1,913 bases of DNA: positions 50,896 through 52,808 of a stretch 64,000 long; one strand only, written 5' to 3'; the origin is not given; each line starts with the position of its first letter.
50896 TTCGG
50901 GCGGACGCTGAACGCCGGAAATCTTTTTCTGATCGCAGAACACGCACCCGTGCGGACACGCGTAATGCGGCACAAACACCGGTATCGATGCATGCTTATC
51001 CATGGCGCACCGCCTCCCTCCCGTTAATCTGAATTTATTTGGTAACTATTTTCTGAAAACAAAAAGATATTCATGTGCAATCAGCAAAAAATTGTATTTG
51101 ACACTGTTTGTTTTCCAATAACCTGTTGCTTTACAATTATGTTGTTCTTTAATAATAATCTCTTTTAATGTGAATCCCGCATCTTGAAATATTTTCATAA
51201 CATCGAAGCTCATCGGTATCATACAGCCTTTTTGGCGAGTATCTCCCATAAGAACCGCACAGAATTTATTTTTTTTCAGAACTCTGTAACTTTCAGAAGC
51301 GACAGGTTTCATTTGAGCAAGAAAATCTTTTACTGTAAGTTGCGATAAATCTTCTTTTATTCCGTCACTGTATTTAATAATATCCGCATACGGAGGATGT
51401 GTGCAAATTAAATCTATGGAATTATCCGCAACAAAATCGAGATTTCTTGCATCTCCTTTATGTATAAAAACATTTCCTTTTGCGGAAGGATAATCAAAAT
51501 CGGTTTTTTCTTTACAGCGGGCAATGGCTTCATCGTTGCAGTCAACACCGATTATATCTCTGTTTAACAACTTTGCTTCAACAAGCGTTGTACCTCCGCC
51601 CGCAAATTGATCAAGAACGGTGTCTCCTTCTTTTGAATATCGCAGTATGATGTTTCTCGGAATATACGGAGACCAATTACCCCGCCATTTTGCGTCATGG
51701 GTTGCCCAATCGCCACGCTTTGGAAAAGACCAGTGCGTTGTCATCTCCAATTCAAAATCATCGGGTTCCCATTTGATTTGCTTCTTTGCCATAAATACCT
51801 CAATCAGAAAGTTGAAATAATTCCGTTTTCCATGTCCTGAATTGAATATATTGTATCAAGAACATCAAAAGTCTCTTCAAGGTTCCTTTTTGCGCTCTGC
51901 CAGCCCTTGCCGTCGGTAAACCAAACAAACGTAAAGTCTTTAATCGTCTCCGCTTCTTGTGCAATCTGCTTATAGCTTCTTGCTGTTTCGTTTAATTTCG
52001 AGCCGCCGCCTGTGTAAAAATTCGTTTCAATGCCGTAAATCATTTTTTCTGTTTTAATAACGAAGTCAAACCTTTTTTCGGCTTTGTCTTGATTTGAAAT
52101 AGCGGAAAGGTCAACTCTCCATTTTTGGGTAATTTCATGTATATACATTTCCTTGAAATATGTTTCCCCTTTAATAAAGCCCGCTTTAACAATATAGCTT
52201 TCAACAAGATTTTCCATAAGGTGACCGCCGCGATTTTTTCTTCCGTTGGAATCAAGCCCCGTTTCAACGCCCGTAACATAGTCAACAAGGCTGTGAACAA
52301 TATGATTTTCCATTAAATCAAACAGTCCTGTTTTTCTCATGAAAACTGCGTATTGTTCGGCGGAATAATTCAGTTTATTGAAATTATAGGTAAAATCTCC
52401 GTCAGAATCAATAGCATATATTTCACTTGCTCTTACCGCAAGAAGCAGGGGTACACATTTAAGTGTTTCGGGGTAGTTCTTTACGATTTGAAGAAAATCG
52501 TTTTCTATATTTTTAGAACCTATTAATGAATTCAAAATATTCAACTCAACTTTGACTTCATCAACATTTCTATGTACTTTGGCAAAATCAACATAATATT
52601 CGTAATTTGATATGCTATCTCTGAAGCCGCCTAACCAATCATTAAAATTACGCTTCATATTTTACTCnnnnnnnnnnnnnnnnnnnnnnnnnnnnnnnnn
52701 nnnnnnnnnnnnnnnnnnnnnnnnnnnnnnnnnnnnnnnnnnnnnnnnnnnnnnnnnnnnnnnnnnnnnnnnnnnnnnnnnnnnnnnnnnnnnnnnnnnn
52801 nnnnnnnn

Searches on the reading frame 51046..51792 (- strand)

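Call 25: search_protein_families(library=pfam, proteins=[window:51046-51792:-], max_evalue=0.001)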
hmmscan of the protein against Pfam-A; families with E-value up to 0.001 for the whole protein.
window:51046-51792:- (248 aa): 6 families
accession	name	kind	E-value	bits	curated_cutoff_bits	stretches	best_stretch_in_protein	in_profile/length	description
PF01555.25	N6_N4_Mtase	-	3.6e-25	89.6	26.7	2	13-91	136-217/221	DNA methylase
PF13847.12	Methyltransf_31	-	1.7e-08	34.7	27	1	54-182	2-111/145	Methyltransferase domain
PF01170.24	UPF0020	-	7.8e-08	32.7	22.3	1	54-163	27-158/197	RMKL-like, methyltransferase domain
PF13649.12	Methyltransf_25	-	9.9e-07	29.8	27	1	59-131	1-70/97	Methyltransferase domain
PF08241.18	Methyltransf_11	-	1.2e-05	26.2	21.2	1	65-131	6-66/95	Methyltransferase domain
PF03602.21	Cons_hypoth95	-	0.00015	21.9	24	1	54-169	40-153/182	Conserved hypothetical protein 95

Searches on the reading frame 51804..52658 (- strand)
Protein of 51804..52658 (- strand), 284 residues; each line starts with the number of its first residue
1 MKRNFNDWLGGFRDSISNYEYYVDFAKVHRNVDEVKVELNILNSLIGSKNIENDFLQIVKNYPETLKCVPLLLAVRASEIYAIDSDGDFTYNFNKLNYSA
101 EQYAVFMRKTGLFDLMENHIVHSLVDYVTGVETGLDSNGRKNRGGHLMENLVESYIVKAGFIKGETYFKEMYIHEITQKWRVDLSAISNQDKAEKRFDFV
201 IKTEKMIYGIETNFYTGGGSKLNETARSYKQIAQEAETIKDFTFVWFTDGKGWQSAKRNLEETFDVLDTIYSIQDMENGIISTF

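Call 25: search_protein_families(library=pfam, proteins=[window:51804-52658:-], max_evalue=0.001)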
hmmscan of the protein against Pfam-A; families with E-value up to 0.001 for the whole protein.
window:51804-52658:- (284 aa): 1 family
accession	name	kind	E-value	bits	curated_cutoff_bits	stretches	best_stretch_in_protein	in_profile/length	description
PF04556.18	DpnII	-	2e-108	362.4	23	1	4-282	1-277/278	DpnII restriction endonuclease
